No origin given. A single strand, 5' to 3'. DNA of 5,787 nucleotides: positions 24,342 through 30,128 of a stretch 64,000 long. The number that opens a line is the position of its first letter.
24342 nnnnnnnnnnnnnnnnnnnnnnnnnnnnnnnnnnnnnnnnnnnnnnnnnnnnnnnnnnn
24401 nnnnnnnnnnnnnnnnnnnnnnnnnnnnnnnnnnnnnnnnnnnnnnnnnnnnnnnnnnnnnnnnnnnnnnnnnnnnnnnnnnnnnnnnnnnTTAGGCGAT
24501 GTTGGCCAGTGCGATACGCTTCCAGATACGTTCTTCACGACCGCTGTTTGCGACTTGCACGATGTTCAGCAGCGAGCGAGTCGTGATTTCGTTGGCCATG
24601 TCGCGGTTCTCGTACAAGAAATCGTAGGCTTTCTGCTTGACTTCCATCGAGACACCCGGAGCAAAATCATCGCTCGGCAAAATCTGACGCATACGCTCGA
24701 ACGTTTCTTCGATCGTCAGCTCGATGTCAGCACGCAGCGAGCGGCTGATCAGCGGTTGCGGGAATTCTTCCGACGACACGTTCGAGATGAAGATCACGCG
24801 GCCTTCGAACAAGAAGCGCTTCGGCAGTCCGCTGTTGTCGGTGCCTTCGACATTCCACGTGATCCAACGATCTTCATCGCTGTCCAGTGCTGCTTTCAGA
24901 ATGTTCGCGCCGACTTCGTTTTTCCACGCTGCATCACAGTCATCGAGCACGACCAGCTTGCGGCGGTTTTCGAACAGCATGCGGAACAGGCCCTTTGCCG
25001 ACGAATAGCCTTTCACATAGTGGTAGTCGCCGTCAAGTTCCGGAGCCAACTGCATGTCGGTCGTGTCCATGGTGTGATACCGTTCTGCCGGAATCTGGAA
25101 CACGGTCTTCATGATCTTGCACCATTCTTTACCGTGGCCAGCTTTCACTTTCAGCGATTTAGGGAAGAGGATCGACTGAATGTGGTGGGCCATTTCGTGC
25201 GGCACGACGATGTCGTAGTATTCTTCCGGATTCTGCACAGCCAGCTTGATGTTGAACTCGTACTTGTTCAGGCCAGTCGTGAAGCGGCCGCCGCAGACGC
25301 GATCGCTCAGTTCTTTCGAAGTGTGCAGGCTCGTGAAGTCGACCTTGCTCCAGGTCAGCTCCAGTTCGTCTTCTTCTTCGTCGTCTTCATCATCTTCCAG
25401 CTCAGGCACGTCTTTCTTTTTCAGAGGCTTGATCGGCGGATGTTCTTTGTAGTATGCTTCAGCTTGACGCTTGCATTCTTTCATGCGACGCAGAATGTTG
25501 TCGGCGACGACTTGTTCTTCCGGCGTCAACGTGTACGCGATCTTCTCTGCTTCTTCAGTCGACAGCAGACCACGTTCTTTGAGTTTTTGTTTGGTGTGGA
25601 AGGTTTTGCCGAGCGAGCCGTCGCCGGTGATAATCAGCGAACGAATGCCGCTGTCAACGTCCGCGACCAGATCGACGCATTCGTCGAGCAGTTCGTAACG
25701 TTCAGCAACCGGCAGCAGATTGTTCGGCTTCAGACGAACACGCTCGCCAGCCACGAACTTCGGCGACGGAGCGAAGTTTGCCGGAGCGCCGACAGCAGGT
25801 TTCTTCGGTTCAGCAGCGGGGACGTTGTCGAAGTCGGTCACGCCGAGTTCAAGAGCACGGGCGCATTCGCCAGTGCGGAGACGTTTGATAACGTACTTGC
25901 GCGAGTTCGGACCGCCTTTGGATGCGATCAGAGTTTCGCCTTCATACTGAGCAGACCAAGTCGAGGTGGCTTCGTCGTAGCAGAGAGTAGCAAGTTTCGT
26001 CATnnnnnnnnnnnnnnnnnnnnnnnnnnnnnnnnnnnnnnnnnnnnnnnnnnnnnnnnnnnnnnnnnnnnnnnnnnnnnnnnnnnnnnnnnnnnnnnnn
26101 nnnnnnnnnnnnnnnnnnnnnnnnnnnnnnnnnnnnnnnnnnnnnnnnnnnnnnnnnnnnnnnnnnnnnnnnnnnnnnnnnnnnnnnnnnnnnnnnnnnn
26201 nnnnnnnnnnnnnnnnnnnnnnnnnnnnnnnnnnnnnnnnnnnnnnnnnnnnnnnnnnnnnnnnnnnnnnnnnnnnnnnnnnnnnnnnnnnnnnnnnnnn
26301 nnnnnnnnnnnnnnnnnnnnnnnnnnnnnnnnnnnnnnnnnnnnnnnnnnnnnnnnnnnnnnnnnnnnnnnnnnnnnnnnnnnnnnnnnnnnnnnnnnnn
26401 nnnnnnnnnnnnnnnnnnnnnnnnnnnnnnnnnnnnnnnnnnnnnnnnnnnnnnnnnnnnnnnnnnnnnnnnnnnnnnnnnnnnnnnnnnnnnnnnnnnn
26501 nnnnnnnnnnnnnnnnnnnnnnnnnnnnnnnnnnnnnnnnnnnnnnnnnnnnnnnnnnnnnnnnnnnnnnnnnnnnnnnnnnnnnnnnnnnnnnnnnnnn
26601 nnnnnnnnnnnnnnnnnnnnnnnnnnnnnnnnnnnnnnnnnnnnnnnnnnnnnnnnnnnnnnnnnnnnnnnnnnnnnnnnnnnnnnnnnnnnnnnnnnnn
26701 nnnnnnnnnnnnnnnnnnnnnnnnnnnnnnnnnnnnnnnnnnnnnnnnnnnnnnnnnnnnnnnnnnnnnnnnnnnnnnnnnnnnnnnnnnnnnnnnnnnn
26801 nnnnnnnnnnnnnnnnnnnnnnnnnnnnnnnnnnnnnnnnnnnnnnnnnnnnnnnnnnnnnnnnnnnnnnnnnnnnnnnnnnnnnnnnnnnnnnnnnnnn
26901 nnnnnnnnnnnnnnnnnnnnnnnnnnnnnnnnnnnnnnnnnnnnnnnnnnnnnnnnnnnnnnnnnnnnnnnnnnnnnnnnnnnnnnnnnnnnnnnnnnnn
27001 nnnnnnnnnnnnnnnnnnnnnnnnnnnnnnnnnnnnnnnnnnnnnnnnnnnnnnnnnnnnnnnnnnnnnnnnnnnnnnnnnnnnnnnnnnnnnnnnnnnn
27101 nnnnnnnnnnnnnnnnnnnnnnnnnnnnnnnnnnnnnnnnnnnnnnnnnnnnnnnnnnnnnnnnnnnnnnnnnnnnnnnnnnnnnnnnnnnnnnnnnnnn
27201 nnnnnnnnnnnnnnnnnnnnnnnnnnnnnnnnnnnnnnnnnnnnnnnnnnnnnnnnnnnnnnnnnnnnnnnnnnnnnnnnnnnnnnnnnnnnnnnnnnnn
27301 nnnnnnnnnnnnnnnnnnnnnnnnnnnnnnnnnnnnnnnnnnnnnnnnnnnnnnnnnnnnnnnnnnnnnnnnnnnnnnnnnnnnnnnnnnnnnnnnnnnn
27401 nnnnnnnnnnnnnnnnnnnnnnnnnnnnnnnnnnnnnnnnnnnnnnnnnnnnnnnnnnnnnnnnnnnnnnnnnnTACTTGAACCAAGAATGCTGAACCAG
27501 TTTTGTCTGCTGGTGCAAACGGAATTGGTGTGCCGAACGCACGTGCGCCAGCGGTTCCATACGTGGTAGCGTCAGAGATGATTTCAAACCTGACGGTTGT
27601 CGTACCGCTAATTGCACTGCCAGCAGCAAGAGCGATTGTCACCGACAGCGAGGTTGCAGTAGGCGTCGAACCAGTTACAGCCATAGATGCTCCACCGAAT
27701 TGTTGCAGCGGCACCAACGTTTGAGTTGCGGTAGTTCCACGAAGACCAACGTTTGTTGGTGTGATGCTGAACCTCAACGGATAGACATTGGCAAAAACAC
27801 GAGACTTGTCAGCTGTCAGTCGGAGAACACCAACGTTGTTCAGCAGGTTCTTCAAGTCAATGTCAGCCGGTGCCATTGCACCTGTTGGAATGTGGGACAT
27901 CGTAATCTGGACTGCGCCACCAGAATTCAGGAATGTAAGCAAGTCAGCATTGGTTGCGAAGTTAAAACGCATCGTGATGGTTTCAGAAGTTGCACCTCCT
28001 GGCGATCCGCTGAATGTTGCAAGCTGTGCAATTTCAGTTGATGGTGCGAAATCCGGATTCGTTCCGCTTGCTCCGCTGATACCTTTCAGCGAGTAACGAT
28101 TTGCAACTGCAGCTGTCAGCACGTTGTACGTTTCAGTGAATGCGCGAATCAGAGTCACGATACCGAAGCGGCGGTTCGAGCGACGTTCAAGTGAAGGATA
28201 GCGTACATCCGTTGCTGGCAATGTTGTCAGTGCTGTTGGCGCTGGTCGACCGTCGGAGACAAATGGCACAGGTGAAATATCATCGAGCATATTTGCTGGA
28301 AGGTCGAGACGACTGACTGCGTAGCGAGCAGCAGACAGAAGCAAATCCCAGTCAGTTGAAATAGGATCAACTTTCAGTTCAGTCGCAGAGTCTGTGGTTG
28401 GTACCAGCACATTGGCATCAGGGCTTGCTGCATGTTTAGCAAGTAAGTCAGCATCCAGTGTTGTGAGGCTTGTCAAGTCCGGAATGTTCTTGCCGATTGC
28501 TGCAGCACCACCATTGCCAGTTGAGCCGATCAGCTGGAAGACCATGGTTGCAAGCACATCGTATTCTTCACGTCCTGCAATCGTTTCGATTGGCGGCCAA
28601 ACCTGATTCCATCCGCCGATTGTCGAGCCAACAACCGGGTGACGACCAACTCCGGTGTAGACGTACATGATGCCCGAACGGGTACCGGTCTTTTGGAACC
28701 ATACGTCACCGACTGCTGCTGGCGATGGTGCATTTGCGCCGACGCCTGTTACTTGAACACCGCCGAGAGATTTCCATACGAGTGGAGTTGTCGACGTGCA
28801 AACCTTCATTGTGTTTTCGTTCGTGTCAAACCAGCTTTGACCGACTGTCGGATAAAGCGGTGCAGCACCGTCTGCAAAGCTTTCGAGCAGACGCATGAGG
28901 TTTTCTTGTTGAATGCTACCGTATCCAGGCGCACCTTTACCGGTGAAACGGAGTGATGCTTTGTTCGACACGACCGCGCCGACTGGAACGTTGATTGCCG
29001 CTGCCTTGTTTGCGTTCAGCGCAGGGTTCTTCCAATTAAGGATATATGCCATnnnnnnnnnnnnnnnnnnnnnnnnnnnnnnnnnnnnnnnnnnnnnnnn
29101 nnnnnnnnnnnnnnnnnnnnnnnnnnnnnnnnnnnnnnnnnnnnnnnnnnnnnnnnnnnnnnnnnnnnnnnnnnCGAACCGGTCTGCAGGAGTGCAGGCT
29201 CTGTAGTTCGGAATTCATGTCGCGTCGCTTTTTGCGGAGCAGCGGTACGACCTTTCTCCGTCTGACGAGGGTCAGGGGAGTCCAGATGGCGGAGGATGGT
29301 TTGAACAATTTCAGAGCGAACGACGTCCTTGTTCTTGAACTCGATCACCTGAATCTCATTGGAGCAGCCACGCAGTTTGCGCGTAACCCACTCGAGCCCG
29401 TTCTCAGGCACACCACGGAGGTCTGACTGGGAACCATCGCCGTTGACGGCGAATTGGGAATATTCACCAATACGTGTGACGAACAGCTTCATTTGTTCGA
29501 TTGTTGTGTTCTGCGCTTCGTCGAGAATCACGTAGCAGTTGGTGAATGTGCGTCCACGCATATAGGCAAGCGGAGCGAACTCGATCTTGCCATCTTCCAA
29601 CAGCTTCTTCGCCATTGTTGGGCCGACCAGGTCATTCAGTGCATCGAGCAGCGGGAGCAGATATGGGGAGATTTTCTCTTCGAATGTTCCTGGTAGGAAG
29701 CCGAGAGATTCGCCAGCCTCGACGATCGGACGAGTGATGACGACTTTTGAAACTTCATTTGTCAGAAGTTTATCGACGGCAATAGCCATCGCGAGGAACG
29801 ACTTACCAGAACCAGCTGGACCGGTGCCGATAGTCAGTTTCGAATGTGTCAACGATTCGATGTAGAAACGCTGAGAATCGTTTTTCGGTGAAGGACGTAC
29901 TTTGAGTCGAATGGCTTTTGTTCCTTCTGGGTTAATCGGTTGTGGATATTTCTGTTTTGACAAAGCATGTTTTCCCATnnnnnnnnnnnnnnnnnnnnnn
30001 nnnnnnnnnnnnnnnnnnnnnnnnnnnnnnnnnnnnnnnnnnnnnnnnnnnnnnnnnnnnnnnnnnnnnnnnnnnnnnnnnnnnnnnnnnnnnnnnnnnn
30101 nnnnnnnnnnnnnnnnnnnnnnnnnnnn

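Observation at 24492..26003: AAA+ ATPase with a SprT-like zinc metalloprotease inserted between Walker A and Walker B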

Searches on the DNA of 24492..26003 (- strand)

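Call 7: search_dna_similar(query=window:24492-26003:-, collection=phages, mode=near, max_rows=20)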
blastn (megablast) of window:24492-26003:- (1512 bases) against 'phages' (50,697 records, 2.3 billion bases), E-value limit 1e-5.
Records with a match: 4; places in all: 4; records where one place covers at least 80% of the query: 0.
Best place of each record, by identity: 95-99% 4.
By first word of the organism name: Escherichia 2; Salmonella 2.
By host as written in the record: Escherichia coli 2; Salmonella enterica subsp. enterica serovar Typhimurium 2.
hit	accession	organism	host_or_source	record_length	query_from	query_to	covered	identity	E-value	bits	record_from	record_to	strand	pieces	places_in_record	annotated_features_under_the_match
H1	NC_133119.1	Escherichia phage EscoHU1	Escherichia coli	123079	606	640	2%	97.1%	3e-6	60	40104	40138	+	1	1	hypothetical protein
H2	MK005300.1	Salmonella phage STG2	Salmonella enterica subsp. enterica ...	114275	606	640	2%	97.1%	3e-6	60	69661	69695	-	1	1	hypothetical protein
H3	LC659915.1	Escherichia phage EscoHU1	Escherichia coli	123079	606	640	2%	97.1%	3e-6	60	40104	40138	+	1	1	hypothetical protein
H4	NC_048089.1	Salmonella phage STG2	Salmonella enterica subsp. enterica ...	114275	606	640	2%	97.1%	3e-6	60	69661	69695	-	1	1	hypothetical protein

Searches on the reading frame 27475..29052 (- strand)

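Call 28: search_protein_families(library=phrogs, proteins=[window:27475-29052:-], max_evalue=0.001)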
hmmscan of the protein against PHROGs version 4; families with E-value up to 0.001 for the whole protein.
window:27475-29052:- (526 aa): 2 families
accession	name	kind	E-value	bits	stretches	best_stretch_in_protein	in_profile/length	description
phrog_14394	-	head and packaging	0.00026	21.2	0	28-81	30-83/366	virion structural protein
phrog_20420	-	head and packaging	0.00055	20.2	1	446-510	213-278/297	virion structural protein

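Call 29: search_protein_families(library=pfam, proteins=[window:27475-29052:-], max_evalue=0.01)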
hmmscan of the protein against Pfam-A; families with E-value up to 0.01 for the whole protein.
window:27475-29052:- (526 aa): 0 families

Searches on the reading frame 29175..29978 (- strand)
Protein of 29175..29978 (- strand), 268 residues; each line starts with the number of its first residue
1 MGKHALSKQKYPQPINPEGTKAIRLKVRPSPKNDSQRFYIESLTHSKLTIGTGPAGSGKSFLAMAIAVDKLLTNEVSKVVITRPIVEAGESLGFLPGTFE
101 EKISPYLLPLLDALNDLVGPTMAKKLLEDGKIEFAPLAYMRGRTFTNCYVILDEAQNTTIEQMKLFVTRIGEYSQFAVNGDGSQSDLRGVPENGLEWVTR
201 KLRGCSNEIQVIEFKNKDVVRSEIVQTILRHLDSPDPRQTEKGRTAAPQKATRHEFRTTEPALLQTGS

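Call 76: search_protein_families(library=pfam, proteins=[window:29175-29978:-], max_evalue=0.001)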
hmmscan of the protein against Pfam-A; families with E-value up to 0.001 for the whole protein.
window:29175-29978:- (268 aa): 3 families
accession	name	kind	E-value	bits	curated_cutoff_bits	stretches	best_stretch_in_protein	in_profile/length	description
PF02562.22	PhoH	-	2.9e-74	249.5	27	1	30-231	3-203/205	PhoH-like protein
PF13604.12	AAA_30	-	8.3e-05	22.8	27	1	33-184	3-127/191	AAA domain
PF13245.12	AAA_19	-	0.0003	21.4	25.1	0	40-185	5-129/134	AAA domain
